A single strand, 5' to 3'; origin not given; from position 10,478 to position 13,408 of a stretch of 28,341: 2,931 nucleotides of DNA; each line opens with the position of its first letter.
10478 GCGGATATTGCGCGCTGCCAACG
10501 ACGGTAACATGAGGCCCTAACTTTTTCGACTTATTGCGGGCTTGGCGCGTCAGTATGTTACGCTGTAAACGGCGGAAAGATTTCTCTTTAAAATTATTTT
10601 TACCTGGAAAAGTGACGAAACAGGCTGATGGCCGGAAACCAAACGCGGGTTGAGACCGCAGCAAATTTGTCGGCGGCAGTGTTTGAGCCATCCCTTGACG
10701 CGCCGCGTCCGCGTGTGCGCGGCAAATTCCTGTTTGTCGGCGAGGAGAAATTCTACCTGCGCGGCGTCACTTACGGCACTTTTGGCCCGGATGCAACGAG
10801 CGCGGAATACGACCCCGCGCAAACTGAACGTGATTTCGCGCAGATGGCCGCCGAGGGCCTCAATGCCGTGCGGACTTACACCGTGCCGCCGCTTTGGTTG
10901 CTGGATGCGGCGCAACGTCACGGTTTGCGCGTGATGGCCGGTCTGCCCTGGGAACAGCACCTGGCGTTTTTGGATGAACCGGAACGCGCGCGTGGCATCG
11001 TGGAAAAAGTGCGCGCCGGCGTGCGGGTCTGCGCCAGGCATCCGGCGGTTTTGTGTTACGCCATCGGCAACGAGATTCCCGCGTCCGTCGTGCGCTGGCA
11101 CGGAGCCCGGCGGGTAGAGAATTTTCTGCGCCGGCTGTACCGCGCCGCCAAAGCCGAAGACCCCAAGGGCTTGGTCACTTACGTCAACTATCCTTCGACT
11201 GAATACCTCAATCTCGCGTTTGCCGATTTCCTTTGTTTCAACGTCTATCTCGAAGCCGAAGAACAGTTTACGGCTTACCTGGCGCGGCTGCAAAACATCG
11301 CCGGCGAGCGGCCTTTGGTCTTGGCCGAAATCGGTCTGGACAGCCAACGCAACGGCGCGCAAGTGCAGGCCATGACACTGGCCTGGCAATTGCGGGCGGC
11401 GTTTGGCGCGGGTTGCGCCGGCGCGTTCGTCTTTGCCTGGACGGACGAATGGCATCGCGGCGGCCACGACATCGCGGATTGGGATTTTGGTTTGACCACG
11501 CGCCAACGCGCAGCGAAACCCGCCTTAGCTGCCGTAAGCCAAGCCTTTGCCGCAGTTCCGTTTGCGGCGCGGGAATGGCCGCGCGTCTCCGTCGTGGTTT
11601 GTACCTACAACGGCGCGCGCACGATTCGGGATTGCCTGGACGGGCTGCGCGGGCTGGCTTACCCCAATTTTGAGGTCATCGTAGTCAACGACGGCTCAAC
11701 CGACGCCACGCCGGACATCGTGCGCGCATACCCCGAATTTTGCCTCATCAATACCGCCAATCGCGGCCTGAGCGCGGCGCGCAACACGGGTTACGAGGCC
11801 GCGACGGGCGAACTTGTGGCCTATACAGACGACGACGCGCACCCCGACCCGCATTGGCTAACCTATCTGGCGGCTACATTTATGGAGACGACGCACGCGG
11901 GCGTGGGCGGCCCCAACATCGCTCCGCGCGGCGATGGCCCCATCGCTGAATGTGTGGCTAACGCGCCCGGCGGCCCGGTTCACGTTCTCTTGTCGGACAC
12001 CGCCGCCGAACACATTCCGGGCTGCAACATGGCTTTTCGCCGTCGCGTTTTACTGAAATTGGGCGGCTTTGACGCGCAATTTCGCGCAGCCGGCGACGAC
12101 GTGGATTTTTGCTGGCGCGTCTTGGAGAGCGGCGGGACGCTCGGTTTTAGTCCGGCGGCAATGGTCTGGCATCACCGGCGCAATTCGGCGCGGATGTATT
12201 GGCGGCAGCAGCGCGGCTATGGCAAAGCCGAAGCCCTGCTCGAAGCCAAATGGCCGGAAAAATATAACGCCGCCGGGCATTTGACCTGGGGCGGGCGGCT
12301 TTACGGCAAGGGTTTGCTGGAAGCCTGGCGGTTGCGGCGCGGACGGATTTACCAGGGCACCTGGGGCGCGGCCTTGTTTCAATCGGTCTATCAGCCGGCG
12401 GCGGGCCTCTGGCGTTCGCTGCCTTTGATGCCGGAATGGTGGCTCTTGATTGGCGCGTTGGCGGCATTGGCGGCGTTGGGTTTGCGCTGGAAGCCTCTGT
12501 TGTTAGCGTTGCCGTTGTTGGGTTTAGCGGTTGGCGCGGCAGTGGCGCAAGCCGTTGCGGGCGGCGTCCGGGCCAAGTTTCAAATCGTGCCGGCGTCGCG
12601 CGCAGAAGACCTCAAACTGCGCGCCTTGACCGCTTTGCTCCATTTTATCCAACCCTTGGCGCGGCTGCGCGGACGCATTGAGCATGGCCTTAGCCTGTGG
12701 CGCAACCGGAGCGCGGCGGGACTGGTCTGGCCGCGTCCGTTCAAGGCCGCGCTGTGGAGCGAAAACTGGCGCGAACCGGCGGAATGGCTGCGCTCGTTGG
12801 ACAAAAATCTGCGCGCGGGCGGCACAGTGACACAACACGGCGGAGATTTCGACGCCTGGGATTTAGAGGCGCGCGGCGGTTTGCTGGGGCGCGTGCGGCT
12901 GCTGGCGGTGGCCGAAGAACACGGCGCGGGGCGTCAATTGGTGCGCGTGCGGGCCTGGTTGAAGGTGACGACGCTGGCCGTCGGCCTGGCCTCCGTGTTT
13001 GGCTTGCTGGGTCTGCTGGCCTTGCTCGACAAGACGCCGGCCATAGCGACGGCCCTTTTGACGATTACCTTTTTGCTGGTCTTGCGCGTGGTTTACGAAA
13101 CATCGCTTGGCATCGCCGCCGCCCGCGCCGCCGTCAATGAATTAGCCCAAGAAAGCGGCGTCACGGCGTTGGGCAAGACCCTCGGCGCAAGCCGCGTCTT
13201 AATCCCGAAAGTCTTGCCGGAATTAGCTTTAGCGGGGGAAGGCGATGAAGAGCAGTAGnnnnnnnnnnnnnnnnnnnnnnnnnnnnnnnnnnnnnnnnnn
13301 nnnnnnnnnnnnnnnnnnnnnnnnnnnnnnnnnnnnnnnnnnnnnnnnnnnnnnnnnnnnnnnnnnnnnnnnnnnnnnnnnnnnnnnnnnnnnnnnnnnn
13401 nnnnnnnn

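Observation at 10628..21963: Seven-gene translationally coupled operon: candidate uncharacterised glycan/glycoside synthesis, tailoring and export system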

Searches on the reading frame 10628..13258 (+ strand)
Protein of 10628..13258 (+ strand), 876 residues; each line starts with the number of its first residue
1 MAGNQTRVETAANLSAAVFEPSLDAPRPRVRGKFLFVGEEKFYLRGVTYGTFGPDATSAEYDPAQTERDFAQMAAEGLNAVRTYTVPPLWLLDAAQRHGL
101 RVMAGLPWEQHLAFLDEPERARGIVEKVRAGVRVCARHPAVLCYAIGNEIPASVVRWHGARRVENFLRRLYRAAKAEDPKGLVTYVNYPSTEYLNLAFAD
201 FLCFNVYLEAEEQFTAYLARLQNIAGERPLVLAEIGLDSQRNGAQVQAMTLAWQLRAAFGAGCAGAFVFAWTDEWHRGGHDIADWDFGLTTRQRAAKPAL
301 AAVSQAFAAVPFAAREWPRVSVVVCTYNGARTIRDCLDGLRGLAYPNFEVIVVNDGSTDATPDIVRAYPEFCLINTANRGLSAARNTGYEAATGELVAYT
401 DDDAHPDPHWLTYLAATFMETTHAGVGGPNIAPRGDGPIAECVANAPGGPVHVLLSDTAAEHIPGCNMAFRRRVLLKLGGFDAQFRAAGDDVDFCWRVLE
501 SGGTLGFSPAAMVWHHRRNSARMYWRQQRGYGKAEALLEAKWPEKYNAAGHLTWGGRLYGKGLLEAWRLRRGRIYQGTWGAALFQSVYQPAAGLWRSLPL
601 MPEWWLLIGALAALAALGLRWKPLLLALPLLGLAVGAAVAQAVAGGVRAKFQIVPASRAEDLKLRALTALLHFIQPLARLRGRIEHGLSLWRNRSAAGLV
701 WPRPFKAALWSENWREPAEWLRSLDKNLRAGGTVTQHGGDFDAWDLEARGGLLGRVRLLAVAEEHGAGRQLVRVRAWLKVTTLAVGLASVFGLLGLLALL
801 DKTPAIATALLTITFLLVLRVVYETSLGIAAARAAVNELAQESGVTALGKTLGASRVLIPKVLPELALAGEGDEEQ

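Call 3: search_protein_families(library=pfam, proteins=[window:10628-13258:+], max_evalue=0.01)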
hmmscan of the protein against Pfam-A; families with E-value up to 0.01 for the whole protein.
window:10628-13258:+ (876 aa): 7 families
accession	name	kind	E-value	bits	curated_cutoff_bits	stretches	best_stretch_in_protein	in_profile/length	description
PF00535.33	Glycos_transf_2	-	5.8e-31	108.1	23.3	1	321-475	1-164/168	Glycosyl transferase family 2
PF13641.12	Glyco_tranf_2_3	-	1.1e-20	75.1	27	1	318-528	1-224/230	Glycosyltransferase like family 2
PF13632.12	Glyco_trans_2_3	-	1.5e-12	48.2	27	1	397-621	2-183/198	Glycosyl transferase family group 2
PF02836.23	Glyco_hydro_2_C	-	9.3e-12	45.1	21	1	30-254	3-229/302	Glycosyl hydrolases family 2, TIM barrel domain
PF10111.15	Glyco_tranf_2_2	-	2.2e-11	44.2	27.3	1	321-405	1-93/276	Glycosyltransferase like family 2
PF13506.12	Glyco_transf_21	-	5.3e-10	39.5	21.7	1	387-527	24-168/174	Glycosyl transferase family 21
PF03198.20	Glyco_hydro_72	-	0.0027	17.5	25.9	1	36-154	20-150/314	Glucanosyltransferase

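Call 7: search_protein_families(library=ncbifam, proteins=[window:10628-13258:+], max_evalue=0.001)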
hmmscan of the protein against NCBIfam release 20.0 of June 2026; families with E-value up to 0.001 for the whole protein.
window:10628-13258:+ (876 aa): 19 families
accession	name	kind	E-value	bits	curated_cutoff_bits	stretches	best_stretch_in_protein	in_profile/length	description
TIGR03965.1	mycofact_glyco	equivalog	1.4e-47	162.7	280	1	308-548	64-313/467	mycofactocin biosynthesis glycosyltransferase MftF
NF041875.1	EPS_EpsD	equivalog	1.3e-32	113.6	370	1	320-547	1-239/325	exopolysaccharide biosynthesis glycosyltransferase EpsD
NF041394.1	GtaseAglG_Halo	equivalog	8.3e-23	81.1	440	1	319-515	2-215/304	glucosyl-dolichyl phosphate glucuronosyltransferase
TIGR03937.1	PgaC_IcaA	equivalog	3.7e-22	78.9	422.3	1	313-429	40-163/407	poly-beta-1,6-N-acetyl-D-glucosamine synthase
NF007482.0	PRK10073.1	equivalog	8.6e-20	71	423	1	317-409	5-101/334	glycosyltransferase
NF038302.1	EPS_HpsE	equivalog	2.8e-17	62.6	300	1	320-433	3-126/307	hormogonium polysaccharide biosynthesis glycosyltransferase HpsE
NF038299.1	EPS_HpsN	equivalog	8.7e-15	54.5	425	1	318-426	1-114/317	hormogonium polysaccharide biosynthesis glycosyltransferase HpsN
TIGR04283.1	glyco_like_mftF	equivalog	4.8e-14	52.5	182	1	320-528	1-198/221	TIGR04283 family arsenosugar biosynthesis glycosyltransferase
NF047683.1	TeichurnBiosyTuaG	equivalog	1.5e-12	47.7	400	1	316-412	4-105/252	teichuronic acid biosynthesis protein TuaG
NF045692.1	OglycostaseCruG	equivalog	3.1e-09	36.3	600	1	318-368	41-91/386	2'-O-glycosyltransferase CruG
NF053739.1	GlytfEpsEBac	equivalog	4.5e-09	35.7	450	1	318-404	1-93/265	glycosyltransferase EpsE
TIGR03469.1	HpnB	hypoth_equivalog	9.4e-08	31.5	379.25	1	313-369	39-96/386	hopene-associated glycosyltransferase HpnB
NF050050.1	ProtGlycPglI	equivalog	6.4e-06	25.8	500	1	318-404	2-94/306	GalNAc(5)-diNAcBac-PP-undecaprenol beta-1,3-glucosyltransferase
NF041463.1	GalB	equivalog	2.5e-05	22.3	900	1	35-211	361-537/869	beta-galactosidase GalB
TIGR03111.1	glyc2_xrt_Gpos1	hypoth_equivalog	2.7e-05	23.2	363.95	1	314-408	45-146/439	TIGR03111 family XrtG-associated glycosyltransferase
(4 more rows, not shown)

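Call 8: search_solved_structures(query=window:10628-13258:+, max_evalue=0.01)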
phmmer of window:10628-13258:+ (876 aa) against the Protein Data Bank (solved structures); distinct sequences matched with E-value up to 0.01: 21.
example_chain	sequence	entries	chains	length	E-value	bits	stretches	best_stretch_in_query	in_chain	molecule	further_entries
2z87_A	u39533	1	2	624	8e-16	60.6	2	320-416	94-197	Chondroitin synthase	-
2z86_A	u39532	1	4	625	8.1e-16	60.6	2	320-416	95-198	Chondroitin synthase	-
5hea_A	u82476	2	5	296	9.5e-13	50.5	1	320-418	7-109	Putative glycosyltransferase (GalT1)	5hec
6yv7_B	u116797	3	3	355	1.1e-12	50.2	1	317-494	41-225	Glycosyl transferase, family 2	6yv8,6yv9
6yv7_A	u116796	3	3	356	1.1e-12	50.2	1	317-494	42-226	Glycosyl transferase, family 2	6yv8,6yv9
3bcv_A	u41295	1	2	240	1.1e-10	43.6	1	318-409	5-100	Putative glycosyltransferase protein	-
6p61_A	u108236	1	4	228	1.9e-10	42.8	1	315-413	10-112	Glycosyltransferase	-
5tze_C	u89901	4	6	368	7.5e-07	30.9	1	320-425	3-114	Glycosyl transferase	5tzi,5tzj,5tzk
5tz8_A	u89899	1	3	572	1.7e-06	29.8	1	320-425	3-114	Glycosyl transferase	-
9jma_A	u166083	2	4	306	2.2e-06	29.4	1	320-411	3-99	GalNAc(5)-diNAcBac-PP-undecaprenol beta-1,3-glucosyltransferase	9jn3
9omh_A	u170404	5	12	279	6.3e-06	27.9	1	320-409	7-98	Glycosyltransferase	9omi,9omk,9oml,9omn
9omm_A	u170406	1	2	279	6.3e-06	27.9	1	320-409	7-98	Glycosyltransferase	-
9omj_A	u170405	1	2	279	7e-06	27.7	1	320-409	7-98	Glycosyltransferase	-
5mlz_A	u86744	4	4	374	2.9e-05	25.7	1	319-415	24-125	Dolichol monophosphate mannose synthase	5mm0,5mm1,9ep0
9oro_A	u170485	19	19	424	0.00032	22.3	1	71-152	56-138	Glycoside hydrolase family 158 | GH158(Pro)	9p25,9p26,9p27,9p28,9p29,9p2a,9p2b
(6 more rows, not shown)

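Call 17: find_homologous_proteins(query=window:10628-13258:+)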
Query window:10628-13258:+ (876 aa): 8000 proteins with E <= 0.001 among 8000 candidates; the best 120 are listed.
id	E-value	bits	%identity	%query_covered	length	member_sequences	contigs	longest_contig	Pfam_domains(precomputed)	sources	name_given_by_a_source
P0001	0.0e+0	1997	100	100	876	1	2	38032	PF13632.13,PF10111.15,PF13506.14,PF13641.13,PF02836.24,PF00535.33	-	-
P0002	0.0e+0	1525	79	97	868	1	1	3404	PF13632.13,PF10111.15,PF13506.14,PF13641.13,PF02836.24,PF00535.33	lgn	-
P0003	0.0e+0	1238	70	86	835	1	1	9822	PF13632.13,PF10111.15,PF13506.14,PF13641.13,PF02836.24,PF00535.33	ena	-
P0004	0.0e+0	1237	65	95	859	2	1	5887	PF13632.13,PF10111.15,PF13506.14,PF13641.13,PF02836.24,PF00535.33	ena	-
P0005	0.0e+0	1234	65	93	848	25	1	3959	PF13632.13,PF10111.15,PF13506.14,PF13641.13,PF02836.24,PF00535.33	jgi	-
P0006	0.0e+0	1232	68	90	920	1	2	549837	PF13632.13,PF10111.15,PF13641.13,PF02836.24,PF00535.33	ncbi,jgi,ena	ncbi:MAG TPA: glycosyltransferase [Pyrinomonadaceae bacterium]|jgi:GT2 family glycosyltransferase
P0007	0.0e+0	1232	65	94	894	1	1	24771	PF13632.13,PF10111.15,PF13506.14,PF13641.13,PF02836.24,PF00535.33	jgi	jgi:GT2 family glycosyltransferase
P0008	0.0e+0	1228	67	93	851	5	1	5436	PF13632.13,PF10111.15,PF13506.14,PF13641.13,PF02836.24,PF00535.33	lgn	-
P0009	0.0e+0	1228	64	94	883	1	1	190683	PF13632.13,PF10111.15,PF13506.14,PF13641.13,PF02836.24,PF00535.33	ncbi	-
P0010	0.0e+0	1227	65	95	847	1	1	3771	PF13632.13,PF10111.15,PF13506.14,PF13641.13,PF02836.24,PF00535.33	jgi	-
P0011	0.0e+0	1226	63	96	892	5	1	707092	PF13632.13,PF10111.15,PF13506.14,PF13641.13,PF02836.24,PF00535.33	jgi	jgi:GT2 family glycosyltransferase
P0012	0.0e+0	1223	64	95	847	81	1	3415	PF13632.13,PF10111.15,PF13506.14,PF13641.13,PF02836.24,PF00535.33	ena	-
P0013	0.0e+0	1223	62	99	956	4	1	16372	PF13632.13,PF10111.15,PF13506.14,PF13641.13,PF02836.24,PF00535.33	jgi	-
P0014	0.0e+0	1222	65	94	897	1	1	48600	PF13632.13,PF10111.15,PF13506.14,PF13641.13,PF02836.24,PF00535.33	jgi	-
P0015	0.0e+0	1222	64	95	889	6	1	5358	PF13632.13,PF10111.15,PF13506.14,PF13641.13,PF02836.24,PF00535.33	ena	-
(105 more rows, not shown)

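Call 18: find_related_loci(query=window:10628-13258:+, collection=genome_contigs, flank=10000)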
Query window:10628-13258:+ (876 aa) in genome_contigs; peptide patterns used: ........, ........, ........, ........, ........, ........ (x = any residue, [..] = any of these).
599 stretches matched a pattern (row limit reached: there are more); 590 encode a relative of the query (tblastn E <= 1e-3); the best 80 are kept; 80 distinct loci.
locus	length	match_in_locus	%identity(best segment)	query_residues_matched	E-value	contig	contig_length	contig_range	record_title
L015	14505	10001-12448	62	27-843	0e+0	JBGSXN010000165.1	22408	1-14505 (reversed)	MAG: Pyrinomonadaceae bacterium isolate JTS-RE66 k141_4384820, whole genome shotgun sequence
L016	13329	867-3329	62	23-843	0e+0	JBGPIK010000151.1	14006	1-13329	MAG: Candidatus Binatia bacterium isolate OBJ_0618_7090110_336 k141_9621892_length_14006_cov_24.5136, whole genome shotg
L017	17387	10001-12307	63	27-796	0e+0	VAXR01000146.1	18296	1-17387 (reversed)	MAG: Actinobacteria bacterium isolate AC_37 14_1009_16_40cm_scaffold_44708, whole genome shotgun sequence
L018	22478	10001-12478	60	21-843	0e+0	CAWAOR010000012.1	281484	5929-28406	MAG: uncultured delta proteobacterium isolate MFD02979.bin.1.141 genome assembly, contig: contig_32398, whole genome sho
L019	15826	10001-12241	63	27-771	0e+0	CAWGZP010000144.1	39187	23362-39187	MAG: uncultured delta proteobacterium isolate MFD02138.bin.2.17 genome assembly, contig: contig_24092, whole genome shot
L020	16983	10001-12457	60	27-843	0e+0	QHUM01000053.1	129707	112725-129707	MAG: Gemmatimonadetes bacterium isolate AG28 14_1009_12_30cm_scaffold_179_curated, whole genome shotgun sequence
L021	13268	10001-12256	66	30-781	0e+0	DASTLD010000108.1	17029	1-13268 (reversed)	MAG TPA_asm: Longimicrobium sp. isolate SMAG_U2535 k141_793312, whole genome shotgun sequence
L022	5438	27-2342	60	27-799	0e+0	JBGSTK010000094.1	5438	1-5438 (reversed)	MAG: Phycisphaeraceae bacterium isolate JTS-AC405 k141_3970850, whole genome shotgun sequence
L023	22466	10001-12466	61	26-842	0e+0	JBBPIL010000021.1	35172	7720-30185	MAG: Actinomycetota bacterium isolate BPF2-24-26_bin_3 NODE_49_length_35172_cov_17.493465, whole genome shotgun sequence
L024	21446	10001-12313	62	8-773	0e+0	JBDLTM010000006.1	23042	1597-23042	MAG: Pseudomonadota bacterium isolate lewisrun_2019_sw_WHONDRS-S19S_0014_A_bin.46 scaffold_0000376, whole genome shotgun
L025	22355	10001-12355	61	22-804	0e+0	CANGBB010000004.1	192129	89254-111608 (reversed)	MAG: Gammaproteobacteria bacterium isolate Jr-28aug17-207 genome assembly, contig: Jr-28aug17-C11-p1, whole genome shotg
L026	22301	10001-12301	61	36-801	0e+0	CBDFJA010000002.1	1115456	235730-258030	MAG: Bryobacterales bacterium isolate 1f52cc50-c340-419f-9c42-50c4cc8c6db1 genome assembly, contig: contig_2, whole geno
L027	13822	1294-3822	59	23-871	0e+0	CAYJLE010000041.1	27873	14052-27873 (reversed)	MAG TPA_asm: uncultured Gaiellales bacterium isolate ERP124720_co1_195 genome assembly, contig: NODE_2278_length_27873_c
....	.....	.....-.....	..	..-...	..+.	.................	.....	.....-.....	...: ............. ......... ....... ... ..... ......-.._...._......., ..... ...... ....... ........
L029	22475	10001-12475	61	26-850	0e+0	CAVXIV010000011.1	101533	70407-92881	MAG: uncultured Acidobacteriota bacterium isolate MFD03066.bin.2.238 genome assembly, contig: contig_27377, whole genome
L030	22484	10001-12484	60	12-841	0e+0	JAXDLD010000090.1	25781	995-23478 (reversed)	MAG: Acidobacteriota bacterium isolate BP_61 scaffold_2885480, whole genome shotgun sequence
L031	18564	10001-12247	63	27-775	0e+0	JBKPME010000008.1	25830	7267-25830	MAG: Actinomycetota bacterium isolate GS_HAYS_MAG_00074 GS_HAYS_000001253265, whole genome shotgun sequence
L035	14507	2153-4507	58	27-811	0e+0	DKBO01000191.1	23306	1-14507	MAG TPA_asm: Nitrospiraceae bacterium UBA6898 UBA6898_contig_5666, whole genome shotgun sequence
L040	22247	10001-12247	64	21-775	0e+0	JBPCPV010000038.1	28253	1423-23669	MAG: Chloroflexia bacterium isolate TH_ant_mag_191 S1Ck127_8593982_flag_0_multi_26.9815_len_28253, whole genome shotgun 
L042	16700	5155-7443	60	25-786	0e+0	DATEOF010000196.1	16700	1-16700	MAG TPA_asm: Polyangiales bacterium isolate SMAG_U8988 k141_275320, whole genome shotgun sequence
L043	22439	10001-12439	59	27-841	0e+0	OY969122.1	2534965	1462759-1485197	MAG: uncultured Solirubrobacterales bacterium isolate MFD02360.bin.1.202 genome assembly, chromosome: 1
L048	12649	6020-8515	58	10-841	0e+0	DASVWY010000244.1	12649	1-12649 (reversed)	MAG TPA_asm: Solirubrobacterales bacterium isolate SMAG_U2560 k141_607909, whole genome shotgun sequence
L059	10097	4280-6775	55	27-838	0e+0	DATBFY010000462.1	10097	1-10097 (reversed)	MAG TPA_asm: Tepidisphaeraceae bacterium isolate SMAG_U3823 k141_3194088, whole genome shotgun sequence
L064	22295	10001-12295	55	14-781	0e+0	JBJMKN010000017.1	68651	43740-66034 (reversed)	MAG: Solirubrobacterales bacterium isolate 12C16O_48h_50_P13_coass_bin_24 k141_4299458, whole genome shotgun sequence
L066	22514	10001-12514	54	7-836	0e+0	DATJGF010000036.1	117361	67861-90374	MAG TPA_asm: Candidatus Limnocylindrales bacterium isolate SMAG_U15479 k141_1910553, whole genome shotgun sequence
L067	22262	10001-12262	55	27-782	0e+0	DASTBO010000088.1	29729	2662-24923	MAG TPA_asm: Solirubrobacterales bacterium isolate SMAG_U767 k141_1046853, whole genome shotgun sequence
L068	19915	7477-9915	54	27-844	0e+0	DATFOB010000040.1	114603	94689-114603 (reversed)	MAG TPA_asm: Solirubrobacterales bacterium isolate SMAG_U9266 k141_1864611, whole genome shotgun sequence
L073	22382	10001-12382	54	23-818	0e+0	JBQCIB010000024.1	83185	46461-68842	MAG: Solirubrobacterales bacterium isolate bin760 k141_211334, whole genome shotgun sequence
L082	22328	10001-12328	54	27-804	0e+0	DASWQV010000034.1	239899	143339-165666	MAG TPA_asm: Solirubrobacterales bacterium isolate SMAG_U3504 k141_2420175, whole genome shotgun sequence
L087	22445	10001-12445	61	24-838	0e+0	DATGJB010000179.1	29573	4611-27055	MAG TPA_asm: Chloroflexota bacterium isolate SMAG_U9822 k141_910716, whole genome shotgun sequence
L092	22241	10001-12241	63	26-775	0e+0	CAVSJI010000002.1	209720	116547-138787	MAG: uncultured Solirubrobacterales bacterium isolate MFD01721.bin.1.228 genome assembly, contig: contig_37516, whole ge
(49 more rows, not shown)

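Call 23: search_protein_families(library=pfam, proteins=[L067:12675-17012:+, L035:13285-14310:+, L059:692-1471:-, L066:16763-17371:+, L048:10320-11312:+, L092:17303-18643:-, L073:8600-9760:+, L024:18557-19852:+, L040:16740-17468:+, L082:16844-17581:+], max_evalue=0.001)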
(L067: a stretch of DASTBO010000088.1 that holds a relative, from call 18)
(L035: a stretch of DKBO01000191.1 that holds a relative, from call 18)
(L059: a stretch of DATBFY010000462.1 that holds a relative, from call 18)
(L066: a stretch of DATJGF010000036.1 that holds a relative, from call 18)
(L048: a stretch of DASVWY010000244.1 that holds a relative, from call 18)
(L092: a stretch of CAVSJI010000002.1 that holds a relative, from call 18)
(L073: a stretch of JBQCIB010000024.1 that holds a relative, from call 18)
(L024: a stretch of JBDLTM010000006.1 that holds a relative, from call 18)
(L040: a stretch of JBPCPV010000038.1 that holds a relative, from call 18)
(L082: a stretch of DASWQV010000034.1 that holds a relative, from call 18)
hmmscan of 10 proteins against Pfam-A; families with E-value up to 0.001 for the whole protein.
L067:12675-17012:+ (1445 aa): 3 families
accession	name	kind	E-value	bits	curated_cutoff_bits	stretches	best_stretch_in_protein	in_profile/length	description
PF00535.33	Glycos_transf_2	-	2.3e-26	93.2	23.3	1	1073-1217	1-145/168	Glycosyl transferase family 2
PF13641.12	Glyco_tranf_2_3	-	1.9e-12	48.2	27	1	1072-1288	3-218/230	Glycosyltransferase like family 2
PF13506.12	Glyco_transf_21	-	0.00088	19.2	21.7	0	1142-1284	21-157/174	Glycosyl transferase family 21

L035:13285-14310:+ (341 aa): 7 families
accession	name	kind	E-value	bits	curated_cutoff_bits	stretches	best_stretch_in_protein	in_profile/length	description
PF01370.27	Epimerase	-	3.8e-59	200.4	20.9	1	9-256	1-239/240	NAD dependent epimerase/dehydratase family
PF16363.11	GDP_Man_Dehyd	-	3.1e-56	191.7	27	1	10-312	1-324/332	GDP-mannose 4,6 dehydratase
PF01073.25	3Beta_HSD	-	3e-16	59.7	22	1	10-157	1-157/280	3-beta hydroxysteroid dehydrogenase/isomerase family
PF04321.23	RmlD_sub_bind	-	4.6e-16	59.2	27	1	8-168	2-148/287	RmlD substrate binding domain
PF02719.21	Polysacc_synt_2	-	9.4e-14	51.7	20.2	1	9-178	1-173/293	Polysaccharide biosynthesis protein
PF13460.12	NAD_binding_10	-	9.1e-05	22.8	27.2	0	13-172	1-142/184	NAD(P)H-binding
PF07993.18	NAD_binding_4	-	0.00024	20.8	20.1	0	74-173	91-204/258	Male sterility protein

L059:692-1471:- (259 aa): 3 families
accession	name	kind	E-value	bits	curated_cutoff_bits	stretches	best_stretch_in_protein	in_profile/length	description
PF00005.33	ABC_tran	-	3.5e-23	83.2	25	1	22-177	1-135/137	ABC transporter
PF02463.25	SMC_N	-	6.6e-06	26.1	40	1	33-218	25-205/220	RecF/RecN/SMC N terminal domain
PF13555.12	AAA_29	-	0.00042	20.4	27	0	24-48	14-38/61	P-loop containing region of AAA domain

L066:16763-17371:+ (202 aa): 2 families
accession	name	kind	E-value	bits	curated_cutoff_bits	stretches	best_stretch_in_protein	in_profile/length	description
PF00132.30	Hexapep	-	2.5e-10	40.1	27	1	137-170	2-35/36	Bacterial transferase hexapeptide (six repeats)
PF14602.12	Hexapep_2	-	0.00013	22.1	27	1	137-165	2-28/34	Hexapeptide repeat of succinyl-transferase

L048:10320-11312:+ (330 aa): 1 family
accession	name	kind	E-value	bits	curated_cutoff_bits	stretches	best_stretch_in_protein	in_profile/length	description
PF01636.29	APH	-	3.1e-15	57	23.2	1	26-251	2-210/239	Phosphotransferase enzyme family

L092:17303-18643:- (446 aa): 0 families

L073:8600-9760:+ (386 aa): 5 families
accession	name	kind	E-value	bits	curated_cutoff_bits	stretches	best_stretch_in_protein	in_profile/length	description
PF00441.29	Acyl-CoA_dh_1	-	4.6e-44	150.6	22.4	1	233-384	1-149/150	Acyl-CoA dehydrogenase, C-terminal domain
PF02771.21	Acyl-CoA_dh_N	-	2.2e-30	105.8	22.9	1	14-124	2-113/113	Acyl-CoA dehydrogenase, N-terminal domain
PF02770.24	Acyl-CoA_dh_M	-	1.2e-27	96.3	33.3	1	128-221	1-97/97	Acyl-CoA dehydrogenase, middle domain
PF08028.16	Acyl-CoA_dh_2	-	7.3e-26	91.5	22.7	1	248-373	1-133/134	Acyl-CoA dehydrogenase, C-terminal domain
PF22924.1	ACOX_C_alpha1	-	4.2e-05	23.9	27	1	280-383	63-167/169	Acyl-CoA oxidase, C-alpha1 domain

L024:18557-19852:+ (431 aa): 6 families
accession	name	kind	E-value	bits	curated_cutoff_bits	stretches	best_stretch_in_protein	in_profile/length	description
PF00534.26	Glycos_transf_1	-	4.7e-38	130.8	26.4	1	240-404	7-167/172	Glycosyl transferases group 1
PF13692.12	Glyco_trans_1_4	-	1.7e-36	126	27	1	249-390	2-141/142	Glycosyl transferases group 1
PF20706.3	GT4-conflict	-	3.6e-12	46.4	26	1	238-367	193-323/385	Family 4 Glycosyltransferase in conflict systems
PF13439.12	Glyco_transf_4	-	5.3e-11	43.3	28.5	1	133-228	67-169/170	Glycosyltransferase Family 4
PF13579.12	Glyco_trans_4_4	-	4.6e-06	27.5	29.7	1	121-221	54-155/158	Glycosyl transferase 4-like domain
PF13524.12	Glyco_trans_1_2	-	0.00035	21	25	1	293-412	27-131/144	Glycosyl transferase-like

L040:16740-17468:+ (242 aa): 1 family
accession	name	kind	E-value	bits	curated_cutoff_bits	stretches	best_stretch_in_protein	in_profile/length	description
PF04794.17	YdjC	-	2.7e-48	165.6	29.7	1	6-221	1-265/266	YdjC-like protein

L082:16844-17581:+ (245 aa): 0 families
